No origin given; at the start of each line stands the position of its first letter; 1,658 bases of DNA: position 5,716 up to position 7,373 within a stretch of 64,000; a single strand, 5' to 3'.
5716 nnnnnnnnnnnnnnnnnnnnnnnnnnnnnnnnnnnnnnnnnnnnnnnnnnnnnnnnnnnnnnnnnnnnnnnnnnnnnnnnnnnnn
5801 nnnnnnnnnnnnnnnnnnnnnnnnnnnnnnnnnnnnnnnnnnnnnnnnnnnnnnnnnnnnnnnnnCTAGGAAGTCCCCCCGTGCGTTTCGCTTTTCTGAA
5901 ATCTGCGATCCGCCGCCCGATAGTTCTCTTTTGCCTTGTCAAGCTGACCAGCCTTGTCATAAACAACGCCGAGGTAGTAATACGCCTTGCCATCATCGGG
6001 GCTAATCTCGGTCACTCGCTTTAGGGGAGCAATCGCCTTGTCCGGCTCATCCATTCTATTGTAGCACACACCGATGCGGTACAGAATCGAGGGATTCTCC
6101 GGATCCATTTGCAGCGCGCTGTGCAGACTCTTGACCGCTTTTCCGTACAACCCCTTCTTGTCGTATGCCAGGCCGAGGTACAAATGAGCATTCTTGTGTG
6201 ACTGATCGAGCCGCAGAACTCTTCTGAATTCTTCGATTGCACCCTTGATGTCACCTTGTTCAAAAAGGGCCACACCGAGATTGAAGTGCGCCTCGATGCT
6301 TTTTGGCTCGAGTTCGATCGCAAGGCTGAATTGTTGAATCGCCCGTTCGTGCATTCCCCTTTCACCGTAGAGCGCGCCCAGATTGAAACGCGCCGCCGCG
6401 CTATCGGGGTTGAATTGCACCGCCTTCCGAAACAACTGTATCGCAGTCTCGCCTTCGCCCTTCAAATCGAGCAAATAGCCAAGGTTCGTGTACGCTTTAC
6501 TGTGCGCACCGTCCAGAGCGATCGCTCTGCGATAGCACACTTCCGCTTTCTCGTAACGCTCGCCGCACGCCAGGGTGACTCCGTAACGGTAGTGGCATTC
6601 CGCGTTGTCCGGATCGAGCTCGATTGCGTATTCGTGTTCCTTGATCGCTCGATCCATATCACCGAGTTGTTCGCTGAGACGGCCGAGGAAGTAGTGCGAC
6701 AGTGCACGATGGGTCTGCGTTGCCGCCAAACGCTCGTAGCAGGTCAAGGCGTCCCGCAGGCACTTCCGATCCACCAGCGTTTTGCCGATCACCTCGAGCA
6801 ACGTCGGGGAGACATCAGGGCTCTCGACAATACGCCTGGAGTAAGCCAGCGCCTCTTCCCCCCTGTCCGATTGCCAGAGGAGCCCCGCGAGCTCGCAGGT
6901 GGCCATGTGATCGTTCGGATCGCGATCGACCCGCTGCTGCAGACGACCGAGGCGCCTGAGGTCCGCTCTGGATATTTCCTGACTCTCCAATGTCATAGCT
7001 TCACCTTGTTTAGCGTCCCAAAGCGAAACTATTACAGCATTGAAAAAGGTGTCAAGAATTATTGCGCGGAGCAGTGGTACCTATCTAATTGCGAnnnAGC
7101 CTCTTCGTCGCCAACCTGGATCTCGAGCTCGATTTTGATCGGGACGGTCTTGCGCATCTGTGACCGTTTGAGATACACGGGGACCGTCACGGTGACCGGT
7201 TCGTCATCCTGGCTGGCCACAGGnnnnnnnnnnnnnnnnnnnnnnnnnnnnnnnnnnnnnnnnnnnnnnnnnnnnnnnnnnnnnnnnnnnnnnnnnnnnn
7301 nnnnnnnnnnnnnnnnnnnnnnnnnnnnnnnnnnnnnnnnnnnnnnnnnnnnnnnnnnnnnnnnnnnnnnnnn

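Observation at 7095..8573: MglA GTPase fused to a ~300-aa proline-rich, tandem-repeat and acidic C-terminal tail encoded by a 30-bp DNA tandem repeat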

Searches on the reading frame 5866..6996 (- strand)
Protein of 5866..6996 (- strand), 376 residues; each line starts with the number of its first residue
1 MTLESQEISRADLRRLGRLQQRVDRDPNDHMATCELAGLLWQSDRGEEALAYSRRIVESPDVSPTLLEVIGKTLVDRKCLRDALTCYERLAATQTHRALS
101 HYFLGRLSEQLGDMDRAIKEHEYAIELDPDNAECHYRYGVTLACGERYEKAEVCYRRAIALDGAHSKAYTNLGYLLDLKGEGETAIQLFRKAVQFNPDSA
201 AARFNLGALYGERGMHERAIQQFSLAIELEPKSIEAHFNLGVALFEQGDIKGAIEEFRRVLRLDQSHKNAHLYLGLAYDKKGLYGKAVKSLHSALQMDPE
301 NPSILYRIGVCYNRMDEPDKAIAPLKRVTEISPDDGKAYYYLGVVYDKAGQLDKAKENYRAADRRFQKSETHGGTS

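Call 6: search_protein_families(library=pfam, proteins=[window:5866-6996:-], max_evalue=0.01)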
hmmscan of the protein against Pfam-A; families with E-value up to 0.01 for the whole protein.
window:5866-6996:- (376 aa): 33 families (the best 25 are shown)
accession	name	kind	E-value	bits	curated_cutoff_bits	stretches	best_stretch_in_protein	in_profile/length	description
PF00515.34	TPR_1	-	3e-54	179.2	27.8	8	235-267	2-34/34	Tetratricopeptide repeat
PF13414.12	TPR_11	-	3.3e-50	168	26.8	7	212-248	6-42/42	TPR repeat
PF13431.12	TPR_17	-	2.3e-47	155.8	24.4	6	188-221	1-34/34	Tetratricopeptide repeat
PF07719.23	TPR_2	-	9.8e-46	150.5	27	7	235-266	2-33/34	Tetratricopeptide repeat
PF13181.12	TPR_8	-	6.1e-41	135.5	25.7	4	235-267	2-34/34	Tetratricopeptide repeat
PF13432.12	TPR_16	-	1.5e-36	124.9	32.7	5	206-265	3-62/65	Tetratricopeptide repeat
PF14559.12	TPR_19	-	6.5e-36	122.9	25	6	282-334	5-57/68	Tetratricopeptide repeat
PF13428.12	TPR_14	-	3e-30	102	23.5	2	168-209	3-44/44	Tetratricopeptide repeat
PF13424.12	TPR_12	-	3.2e-26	91.8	30.1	5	167-229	4-74/77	Tetratricopeptide repeat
PF13174.12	TPR_6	-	4.2e-23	80.8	26.3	1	305-334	3-32/33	Tetratricopeptide repeat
PF12895.13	ANAPC3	-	4.5e-20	72.2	27.2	3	247-327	2-81/82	Anaphase-promoting complex, cyclosome, subunit 3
PF23914.1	TPR_CcmH_CycH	-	2.4e-18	66.9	42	3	160-263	44-150/158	Cytochrome c-type biogenesis protein H TPR domain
PF13371.12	TPR_9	-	6.7e-18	64.9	35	2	75-132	6-63/73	Tetratricopeptide repeat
PF14561.12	TPR_20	-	4.6e-17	62.6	25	1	10-51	2-43/90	Tetratricopeptide repeat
PF25063.1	ARM_TT21_C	-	3.8e-16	60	35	2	246-334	107-196/209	Tetratricopeptide repeat protein 21 C-terminal ARM domain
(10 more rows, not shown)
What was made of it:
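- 5866..6996 (-): Downstream gene, 98 nt after the mglA stop: a 376-aa TPR protein with no evident signal peptide. Candidate partner. Pfam TPR_1 E 3e-54, 8 repeats (call 6).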

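Call 7: search_protein_families(library=ncbifam, proteins=[window:5866-6996:-], max_evalue=0.01)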
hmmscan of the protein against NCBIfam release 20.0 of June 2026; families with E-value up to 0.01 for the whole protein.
window:5866-6996:- (376 aa): 45 families (the best 25 are shown)
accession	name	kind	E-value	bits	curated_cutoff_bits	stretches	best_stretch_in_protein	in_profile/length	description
NF040959.1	MamA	equivalog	7.9e-54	182.2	200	4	260-362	63-165/204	magnetosome protein MamA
TIGR02917.1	PEP_TPR_lipo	equivalog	8.6e-39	133.1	312.2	2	111-361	444-694/899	XrtA/PEP-CTERM system TPR-repeat protein PrsT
TIGR02521.1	type_IV_pilW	equivalog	1.4e-37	129.5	154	5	94-200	61-169/234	type IV pilus biogenesis/stability protein PilW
NF033762.1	social_mot_Tgl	equivalog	7.5e-31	107.4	225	2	180-370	45-238/252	social motility TPR repeat lipoprotein Tgl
NF033758.1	gliding_GltE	equivalog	1.1e-29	103.7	225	2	212-327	234-350/411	adventurous gliding motility TPR repeat lipoprotein GltE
TIGR02552.1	LcrH_SycD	equivalog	1.3e-28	99.4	104.8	3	242-336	26-120/136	SycD/LcrH family type III secretion system chaperone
TIGR02795.1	tol_pal_ybgF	equivalog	3.9e-21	75.8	90.1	1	267-330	38-104/119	tol-pal system protein YbgF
NF047371.1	FlcA_CTERM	equivalog_domain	2.3e-20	72.6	300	2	165-271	437-544/646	periplasmic flagellar collar protein FlcA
NF002725.1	PRK02603.1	equivalog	4.1e-20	72.5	143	3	259-369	24-139/173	photosystem I assembly protein Ycf3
NF008391.2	PRK11189.1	equivalog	2.1e-19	70.1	250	3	199-302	64-167/297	lipoprotein NlpI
NF047558.1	TPR_END_plus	domain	1.1e-16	60.6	32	0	305-334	2-31/56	TPR end-of-group domain-containing protein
TIGR00990.1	3a0801s09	subfamily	2.1e-16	59.7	757.25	2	107-232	374-499/615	mitochondrial import receptor subunit TOM70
NF047507.1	TPR_BatC_Lepto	exception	2.7e-16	59.7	175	2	237-301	61-129/214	TPR repeat-containing protein BatC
NF008755.0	PRK11788.1-3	equivalog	3.6e-15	56.2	430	3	169-221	41-91/388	lipopolysaccharide assembly protein LapB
NF033920.0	C39_PA2778_fam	equivalog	3.8e-15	56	150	1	177-263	167-253/255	PA2778 family cysteine peptidase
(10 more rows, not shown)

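Call 87: find_homologous_proteins(query=window:5866-6996:-, max_evalue=1e-20)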
Query window:5866-6996:- (376 aa): 206 proteins with E <= 1e-20 among 8000 candidates; the best 120 are listed.
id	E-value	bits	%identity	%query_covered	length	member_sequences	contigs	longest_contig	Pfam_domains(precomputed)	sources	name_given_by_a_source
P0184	3.1e-124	433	54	95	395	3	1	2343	PF03704.24,PF13414.13,PF13374.13,PF07721.21,PF24575.2,PF00515.35,PF13424.13,PF28559.1,PF13429.13,PF14561.13,PF07719.24,PF13174.13,PF25063.1,PF13431.13,PF23914.2,PF25062.2,PF13176.13,PF13428.13,PF14559.13,PF13371.13,PF12895.14,PF21033.5,PF13432.13,PF13181.13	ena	-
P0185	1.8e-122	427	52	98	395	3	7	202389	PF03704.24,PF13414.13,PF13374.13,PF07721.21,PF24575.2,PF02259.30,PF00515.35,PF13424.13,PF28559.1,PF13429.13,PF14561.13,PF07719.24,PF13174.13,PF20308.5,PF25063.1,PF13431.13,PF23914.2,PF25062.2,PF13176.13,PF13428.13,PF25064.2,PF14559.13,PF13371.13,PF12895.14,PF21033.5,PF13432.13,PF13181.13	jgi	jgi:tetratricopeptide (TPR) repeat protein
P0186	2.6e-122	427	54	96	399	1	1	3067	PF03704.24,PF13414.13,PF13374.13,PF07721.21,PF24575.2,PF02259.30,PF00515.35,PF13424.13,PF13429.13,PF14561.13,PF07719.24,PF13174.13,PF20308.5,PF25063.1,PF13431.13,PF23914.2,PF13176.13,PF13428.13,PF14559.13,PF13371.13,PF12895.14,PF21033.5,PF13432.13,PF13181.13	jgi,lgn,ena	-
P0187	1.2e-121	425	53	96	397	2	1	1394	PF03704.24,PF25060.1,PF13414.13,PF13374.13,PF07721.21,PF24575.2,PF02259.30,PF00515.35,PF13424.13,PF28559.1,PF13429.13,PF14561.13,PF07719.24,PF13174.13,PF20308.5,PF25063.1,PF13431.13,PF23914.2,PF25062.2,PF13176.13,PF13428.13,PF25064.2,PF14559.13,PF13371.13,PF12895.14,PF21033.5,PF13432.13,PF13181.13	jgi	jgi:tetratricopeptide (TPR) repeat protein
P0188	2.7e-89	318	67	58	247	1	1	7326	PF13431.13,PF23914.2,PF13414.13,PF13176.13,PF13428.13,PF13374.13,PF07721.21,PF14559.13,PF24575.2,PF02259.30,PF00515.35,PF12895.14,PF13424.13,PF21033.5,PF13432.13,PF13181.13,PF14561.13,PF07719.24,PF13174.13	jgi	jgi:tetratricopeptide (TPR) repeat protein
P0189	3.7e-65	239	50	65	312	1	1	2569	PF13431.13,PF23914.2,PF13414.13,PF13176.13,PF13428.13,PF13374.13,PF14559.13,PF24575.2,PF13371.13,PF04228.20,PF00515.35,PF12895.14,PF13424.13,PF21033.5,PF13432.13,PF13429.13,PF13181.13,PF14561.13,PF07719.24,PF13174.13,PF20308.5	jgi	-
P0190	7.0e-61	225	55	53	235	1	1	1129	PF03704.24,PF13431.13,PF23914.2,PF13414.13,PF13176.13,PF13428.13,PF13374.13,PF14559.13,PF24575.2,PF00515.35,PF12895.14,PF13424.13,PF21033.5,PF13432.13,PF13181.13,PF14561.13,PF07719.24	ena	-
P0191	4.4e-45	173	31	79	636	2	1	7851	PF25060.1,PF13414.13,PF09613.17,PF13374.13,PF24575.2,PF02259.30,PF11846.15,PF00515.35,PF13424.13,PF13429.13,PF07719.24,PF13174.13,PF25063.1,PF13431.13,PF23914.2,PF13176.13,PF24885.2,PF13428.13,PF14559.13,PF13371.13,PF21033.5,PF13432.13,PF13181.13,PF10373.16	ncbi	-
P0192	4.8e-45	173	28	82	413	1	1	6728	PF03704.24,PF12862.14,PF13414.13,PF13374.13,PF07721.21,PF24575.2,PF00515.35,PF13424.13,PF14561.13,PF07719.24,PF13174.13,PF25063.1,PF13431.13,PF23914.2,PF13176.13,PF13428.13,PF14559.13,PF13371.13,PF22860.3,PF12895.14,PF21033.5,PF13432.13,PF06552.19,PF13181.13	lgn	-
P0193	1.1e-43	168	32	68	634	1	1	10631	PF25060.1,PF13414.13,PF21545.4,PF12569.15,PF13374.13,PF07721.21,PF24575.2,PF00515.35,PF13424.13,PF13429.13,PF14561.13,PF07719.24,PF13174.13,PF20308.5,PF25063.1,PF13431.13,PF23914.2,PF25062.2,PF23300.4,PF13176.13,PF13428.13,PF25064.2,PF14559.13,PF13371.13,PF12895.14,PF21033.5,PF13432.13,PF13181.13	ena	-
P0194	2.8e-43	167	32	68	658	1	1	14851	PF09976.16,PF25060.1,PF13414.13,PF12569.15,PF13374.13,PF24575.2,PF00515.35,PF13424.13,PF13429.13,PF14561.13,PF07719.24,PF13174.13,PF20308.5,PF13431.13,PF23914.2,PF25062.2,PF13176.13,PF13428.13,PF25064.2,PF14559.13,PF13371.13,PF12895.14,PF21033.5,PF13432.13,PF13181.13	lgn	-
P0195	3.1e-43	167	33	68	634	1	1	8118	PF25060.1,PF13414.13,PF12569.15,PF13374.13,PF07721.21,PF24575.2,PF00515.35,PF13424.13,PF13429.13,PF14561.13,PF07719.24,PF13174.13,PF20308.5,PF25063.1,PF14853.13,PF13431.13,PF23914.2,PF25062.2,PF23300.4,PF13176.13,PF13428.13,PF25064.2,PF14559.13,PF13371.13,PF12895.14,PF21033.5,PF13432.13,PF13181.13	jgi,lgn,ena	-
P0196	4.3e-42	163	24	74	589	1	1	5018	PF09976.16,PF25060.1,PF13414.13,PF12569.15,PF13374.13,PF24575.2,PF00515.35,PF13424.13,PF13429.13,PF14561.13,PF07719.24,PF13174.13,PF20308.5,PF25063.1,PF13431.13,PF23914.2,PF25062.2,PF25058.2,PF23300.4,PF13176.13,PF13428.13,PF25064.2,PF14559.13,PF13371.13,PF17874.8,PF12895.14,PF21033.5,PF13432.13,PF0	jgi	jgi:tetratricopeptide (TPR) repeat protein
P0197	1.5e-41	161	27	79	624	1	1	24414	PF03704.24,PF25060.1,PF13414.13,PF12569.15,PF08238.19,PF13374.13,PF24575.2,PF02259.30,PF00515.35,PF13424.13,PF28559.1,PF13429.13,PF01075.24,PF14561.13,PF07719.24,PF13174.13,PF20308.5,PF25063.1,PF13431.13,PF23914.2,PF25062.2,PF13176.13,PF13428.13,PF25064.2,PF14559.13,PF13371.13,PF17874.8,PF12895.14,P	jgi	jgi:tetratricopeptide (TPR) repeat protein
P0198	2.9e-41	160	31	81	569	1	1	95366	PF03704.24,PF13414.13,PF12569.15,PF13844.13,PF13374.13,PF07721.21,PF24575.2,PF11846.15,PF00515.35,PF13424.13,PF13429.13,PF14561.13,PF07719.24,PF13174.13,PF20308.5,PF25063.1,PF13431.13,PF23914.2,PF13176.13,PF24885.2,PF13428.13,PF25064.2,PF14559.13,PF13371.13,PF17874.8,PF12895.14,PF21033.5,PF13432.13,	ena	-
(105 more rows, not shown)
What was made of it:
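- Tried and rejected: TPR homologue search (call 87).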

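Call 88: find_encoding_contigs(protein=P0185, flank=6000, max_places=3)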
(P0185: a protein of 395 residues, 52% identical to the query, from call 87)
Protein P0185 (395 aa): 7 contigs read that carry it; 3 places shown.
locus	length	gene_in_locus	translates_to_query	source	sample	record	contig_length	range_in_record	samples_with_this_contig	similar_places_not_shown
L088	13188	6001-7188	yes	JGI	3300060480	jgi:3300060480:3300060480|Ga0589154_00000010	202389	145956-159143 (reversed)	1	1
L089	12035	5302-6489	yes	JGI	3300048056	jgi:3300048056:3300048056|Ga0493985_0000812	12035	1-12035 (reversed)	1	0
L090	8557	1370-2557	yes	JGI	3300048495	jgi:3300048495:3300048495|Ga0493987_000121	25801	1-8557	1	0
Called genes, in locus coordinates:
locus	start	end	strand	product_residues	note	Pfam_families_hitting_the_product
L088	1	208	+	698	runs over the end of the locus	PF17191:RecG_wedge, PF01336:tRNA_anti-codon, PF00270:DEAD, PF04851:ResIII (weak), PF00271:Helicase_C, PF19833:RecG_dom3_C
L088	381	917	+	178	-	PF13717:Zn_ribbon_4, PF13719:Zn_ribbon_5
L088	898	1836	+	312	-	PF13581:HATPase_c_2, PF02518:HATPase_c (faint)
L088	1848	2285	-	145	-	-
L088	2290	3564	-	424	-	PF07690:MFS_1, PF06779:MFS_4 (weak)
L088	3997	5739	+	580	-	PF00025:Arf (weak)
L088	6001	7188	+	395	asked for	PF13431:TPR_17 (weak), PF00515:TPR_1 (weak), PF07719:TPR_2 (weak), PF13181:TPR_8 (weak), PF13424:TPR_12 (weak), PF13432:TPR_16 (weak), PF13432:TPR_16, PF13432:TPR_16, +27 more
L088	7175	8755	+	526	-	-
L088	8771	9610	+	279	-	PF01040:UbiA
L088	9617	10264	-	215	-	-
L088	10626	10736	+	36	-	PF00515:TPR_1 (weak), PF07719:TPR_2 (weak), PF13181:TPR_8 (weak)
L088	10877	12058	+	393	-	-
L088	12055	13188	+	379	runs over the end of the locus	PF01436:NHL (faint)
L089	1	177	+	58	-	?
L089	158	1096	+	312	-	PF13581:HATPase_c_2, PF02518:HATPase_c (faint)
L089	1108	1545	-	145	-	-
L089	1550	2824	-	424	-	PF07690:MFS_1, PF06779:MFS_4 (weak)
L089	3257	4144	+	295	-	PF00025:Arf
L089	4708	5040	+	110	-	-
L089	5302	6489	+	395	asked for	PF13431:TPR_17 (weak), PF00515:TPR_1 (weak), PF07719:TPR_2 (weak), PF13181:TPR_8 (weak), PF13424:TPR_12 (weak), PF13432:TPR_16 (weak), PF13432:TPR_16, PF13432:TPR_16, +27 more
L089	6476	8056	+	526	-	-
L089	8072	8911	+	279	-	PF01040:UbiA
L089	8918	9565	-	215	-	-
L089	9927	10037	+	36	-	PF00515:TPR_1 (weak), PF07719:TPR_2 (weak), PF13181:TPR_8 (weak)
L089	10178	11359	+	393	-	-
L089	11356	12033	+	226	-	?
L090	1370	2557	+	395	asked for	PF13431:TPR_17 (weak), PF00515:TPR_1 (weak), PF07719:TPR_2 (weak), PF13181:TPR_8 (weak), PF13424:TPR_12 (weak), PF13432:TPR_16 (weak), PF13432:TPR_16, PF13432:TPR_16, +27 more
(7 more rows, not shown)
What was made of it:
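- The reciprocal check from a TPR orthologue is positive (call 88).
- Tried and rejected: One of these was used for a reciprocal neighbourhood check (call 88).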

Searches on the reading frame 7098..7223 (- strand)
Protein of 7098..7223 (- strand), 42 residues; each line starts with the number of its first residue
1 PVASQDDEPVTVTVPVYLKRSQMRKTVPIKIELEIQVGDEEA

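Call 61: search_protein_families(library=pfam, alignment_id=A5, max_evalue=10)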
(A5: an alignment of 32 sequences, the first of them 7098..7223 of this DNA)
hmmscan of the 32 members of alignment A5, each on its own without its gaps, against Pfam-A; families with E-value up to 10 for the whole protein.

A. member 1, window:7098-7223:- (42 aa): 1 family
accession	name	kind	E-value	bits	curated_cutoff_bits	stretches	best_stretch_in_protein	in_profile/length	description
PF20873.2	PriS_C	-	0.12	12.8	27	1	10-36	9-35/50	Primase chain A, C-terminal domain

B. families by the number of members that match (of 32 scanned): 6 families
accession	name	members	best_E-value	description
PF24397.1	VNG_1110C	1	0.0047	VNG_1110C-like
PF17845.7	FbpC_C_terminal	1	0.015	FbpC C-terminal regulatory nucleotide binding domain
PF20873.2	PriS_C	1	0.12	Primase chain A, C-terminal domain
PF06125.17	DUF961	1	0.12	Bacterial protein of unknown function (DUF961)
PF20913.2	ObcA_N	1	0.13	Oxalate Biosynthetic Component A, N-terminal domain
PF22345.2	GLMA_C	1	0.15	GLMA, C-terminal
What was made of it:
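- On PilZ-like c-di-GMP binding motif (considered for the C-terminal module): No Pfam hit even at E up to 10 (call 61).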

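Call 62: search_solved_structures(query=A5, max_evalue=10, show_alignments=3)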
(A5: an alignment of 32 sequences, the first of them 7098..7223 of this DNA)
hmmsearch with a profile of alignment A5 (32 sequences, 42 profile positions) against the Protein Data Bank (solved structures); distinct sequences matched with E-value up to 10: 1.
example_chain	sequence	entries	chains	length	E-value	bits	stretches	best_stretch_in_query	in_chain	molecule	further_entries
2k7q_A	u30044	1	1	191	2.2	11.4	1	16-33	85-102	Filamin-A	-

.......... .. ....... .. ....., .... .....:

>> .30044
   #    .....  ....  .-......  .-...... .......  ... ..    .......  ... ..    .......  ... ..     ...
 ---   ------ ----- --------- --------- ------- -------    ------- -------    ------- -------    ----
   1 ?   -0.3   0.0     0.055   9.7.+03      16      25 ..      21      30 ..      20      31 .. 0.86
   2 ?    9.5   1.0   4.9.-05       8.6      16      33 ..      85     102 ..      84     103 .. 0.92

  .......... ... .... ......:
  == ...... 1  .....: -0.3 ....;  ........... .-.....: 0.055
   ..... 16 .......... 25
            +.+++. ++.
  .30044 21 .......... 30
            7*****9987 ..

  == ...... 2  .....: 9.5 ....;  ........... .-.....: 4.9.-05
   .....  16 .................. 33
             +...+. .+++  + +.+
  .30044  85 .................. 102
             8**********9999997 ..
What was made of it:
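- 7098..7196 (-): C-terminal module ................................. (aa 460-492). Two alternating hydrophobic/polar segments flank a short helical turn, followed by an acidic end. No Pfam or PDB sequence match (calls 61, 62).
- On Known protein domain for the tail: The C-module profile has no PDB hit better than E 2.2 (call 62).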

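Call 84: find_homologous_proteins(query=A5, max_evalue=0.01)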
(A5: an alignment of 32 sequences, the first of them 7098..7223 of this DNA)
Query A5 (32 sequences) (42 aa, profile of the alignment): 14 proteins with E <= 0.01 among 207 candidates.
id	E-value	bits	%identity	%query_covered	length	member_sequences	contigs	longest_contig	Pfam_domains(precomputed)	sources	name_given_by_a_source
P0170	7.3e-7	47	42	62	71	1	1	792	-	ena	-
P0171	2.2e-6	45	35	62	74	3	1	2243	-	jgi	jgi:hypothetical protein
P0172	2.1e-5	42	-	-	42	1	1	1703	-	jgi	jgi:hypothetical protein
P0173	5.5e-5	41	38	62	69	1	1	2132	-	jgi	-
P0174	7.7e-5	40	42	57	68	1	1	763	-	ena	-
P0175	2.3e-4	39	32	88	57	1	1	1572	-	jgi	-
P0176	3.5e-4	38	32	62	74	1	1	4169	-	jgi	jgi:hypothetical protein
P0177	6.1e-4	37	46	31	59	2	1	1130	-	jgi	-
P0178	6.9e-4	37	36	62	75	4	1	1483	-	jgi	-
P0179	9.3e-4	37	38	62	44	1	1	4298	-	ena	-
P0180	1.6e-3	36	29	62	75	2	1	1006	-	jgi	jgi:hypothetical protein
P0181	2.3e-3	35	32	62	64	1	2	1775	-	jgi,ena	-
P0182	6.0e-3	34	32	62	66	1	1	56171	-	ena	-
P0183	8.3e-3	34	38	62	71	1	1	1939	-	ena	-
